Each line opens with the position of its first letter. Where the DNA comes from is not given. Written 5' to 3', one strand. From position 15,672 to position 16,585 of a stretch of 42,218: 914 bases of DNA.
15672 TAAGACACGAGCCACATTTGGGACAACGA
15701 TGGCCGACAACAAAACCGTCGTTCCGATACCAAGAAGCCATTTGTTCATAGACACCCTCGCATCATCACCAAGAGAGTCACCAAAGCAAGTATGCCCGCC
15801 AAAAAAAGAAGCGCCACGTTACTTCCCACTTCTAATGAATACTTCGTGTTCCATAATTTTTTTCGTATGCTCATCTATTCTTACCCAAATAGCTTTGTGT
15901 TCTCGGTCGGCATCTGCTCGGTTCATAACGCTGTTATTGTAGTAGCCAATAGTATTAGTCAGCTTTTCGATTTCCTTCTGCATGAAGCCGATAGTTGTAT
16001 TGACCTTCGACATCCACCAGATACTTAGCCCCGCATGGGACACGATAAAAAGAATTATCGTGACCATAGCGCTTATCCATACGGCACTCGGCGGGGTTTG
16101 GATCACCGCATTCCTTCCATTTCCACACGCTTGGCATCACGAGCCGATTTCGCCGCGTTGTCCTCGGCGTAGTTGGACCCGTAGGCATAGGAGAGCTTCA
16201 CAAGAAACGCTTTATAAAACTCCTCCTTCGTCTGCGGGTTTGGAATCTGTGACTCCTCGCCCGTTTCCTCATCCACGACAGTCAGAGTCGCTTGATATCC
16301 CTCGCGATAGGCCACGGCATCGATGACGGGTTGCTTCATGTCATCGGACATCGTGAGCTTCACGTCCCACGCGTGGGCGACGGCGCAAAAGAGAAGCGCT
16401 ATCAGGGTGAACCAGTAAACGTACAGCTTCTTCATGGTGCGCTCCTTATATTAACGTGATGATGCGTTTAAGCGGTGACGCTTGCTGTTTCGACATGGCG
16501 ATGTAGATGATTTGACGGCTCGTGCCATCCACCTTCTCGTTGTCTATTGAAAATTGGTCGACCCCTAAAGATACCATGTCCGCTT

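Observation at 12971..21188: An 8-kb late-operon block in which most products are exported or membrane-anchored, including fibre-like proteins with Sec signal peptides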

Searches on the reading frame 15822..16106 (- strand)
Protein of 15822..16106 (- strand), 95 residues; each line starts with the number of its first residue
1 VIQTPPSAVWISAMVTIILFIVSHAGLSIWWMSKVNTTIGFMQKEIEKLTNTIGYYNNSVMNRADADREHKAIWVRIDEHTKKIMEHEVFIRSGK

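Call 5: search_protein_families(library=pfam, proteins=[window:15822-16106:-], max_evalue=0.1)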
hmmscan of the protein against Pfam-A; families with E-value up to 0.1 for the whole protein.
window:15822-16106:- (95 aa): 0 families

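Call 6: search_protein_families(library=phrogs, proteins=[window:15822-16106:-], max_evalue=0.1)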
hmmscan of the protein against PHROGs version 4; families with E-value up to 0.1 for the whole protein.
window:15822-16106:- (95 aa): 5 families
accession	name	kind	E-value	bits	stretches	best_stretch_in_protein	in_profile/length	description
phrog_1009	-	unknown function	3e-06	28.2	1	12-91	12-92/103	-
phrog_19656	-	unknown function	0.0038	18.4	1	12-54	13-55/99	-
phrog_19911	-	unknown function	0.0074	17.2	1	15-49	8-42/73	-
phrog_28204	-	unknown function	0.037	15.4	1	40-87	14-61/95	-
phrog_8909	-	unknown function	0.068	14.1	1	15-49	8-42/79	-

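Call 86: search_protein_families(library=ncbifam, proteins=[window:15822-16106:-], max_evalue=0.05)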
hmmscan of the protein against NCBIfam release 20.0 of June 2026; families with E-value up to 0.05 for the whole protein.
window:15822-16106:- (95 aa): 0 families

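Call 87: search_protein_families(library=padloc, proteins=[window:15822-16106:-], max_evalue=0.05)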
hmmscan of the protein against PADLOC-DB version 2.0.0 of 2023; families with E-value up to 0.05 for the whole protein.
window:15822-16106:- (95 aa): 2 families
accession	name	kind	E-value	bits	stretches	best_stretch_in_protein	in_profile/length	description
PDLC01511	Cas8b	-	0.0042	14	1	29-74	229-272/419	CAS-I-B; effector_LS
PDLC02886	DpdH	-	0.01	14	1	39-79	22-62/80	DpdH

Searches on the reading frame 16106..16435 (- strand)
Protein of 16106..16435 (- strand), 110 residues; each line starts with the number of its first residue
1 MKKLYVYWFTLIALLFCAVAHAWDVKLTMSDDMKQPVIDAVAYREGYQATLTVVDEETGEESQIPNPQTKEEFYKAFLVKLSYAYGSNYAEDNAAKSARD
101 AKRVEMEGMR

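Call 5: search_protein_families(library=pfam, proteins=[window:16106-16435:-], max_evalue=0.1)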
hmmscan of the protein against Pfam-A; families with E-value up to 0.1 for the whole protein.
window:16106-16435:- (110 aa): 2 families
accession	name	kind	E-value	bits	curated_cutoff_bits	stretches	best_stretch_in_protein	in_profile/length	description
PF16303.10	DUF4945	-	0.021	15.3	28.4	1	19-81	31-91/115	Domain of unknown function (DUF4945)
PF25091.1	DUF7806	-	0.041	14.5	27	1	19-61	10-52/95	Domain of unknown function (DUF7806)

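Call 6: search_protein_families(library=phrogs, proteins=[window:16106-16435:-], max_evalue=0.1)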
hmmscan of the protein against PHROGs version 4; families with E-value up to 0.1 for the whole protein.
window:16106-16435:- (110 aa): 0 families

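Call 53: search_dna_similar(query=window:16106-16435:-, collection=phages, mode=protein, max_rows=15, max_evalue=0.01)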
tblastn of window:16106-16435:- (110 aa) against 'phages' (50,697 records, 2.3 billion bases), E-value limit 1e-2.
No match.

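Call 86: search_protein_families(library=ncbifam, proteins=[window:16106-16435:-], max_evalue=0.05)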
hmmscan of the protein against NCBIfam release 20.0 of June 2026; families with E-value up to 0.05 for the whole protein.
window:16106-16435:- (110 aa): 0 families

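Call 87: search_protein_families(library=padloc, proteins=[window:16106-16435:-], max_evalue=0.05)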
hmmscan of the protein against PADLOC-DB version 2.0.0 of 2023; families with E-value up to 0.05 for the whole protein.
window:16106-16435:- (110 aa): 0 families
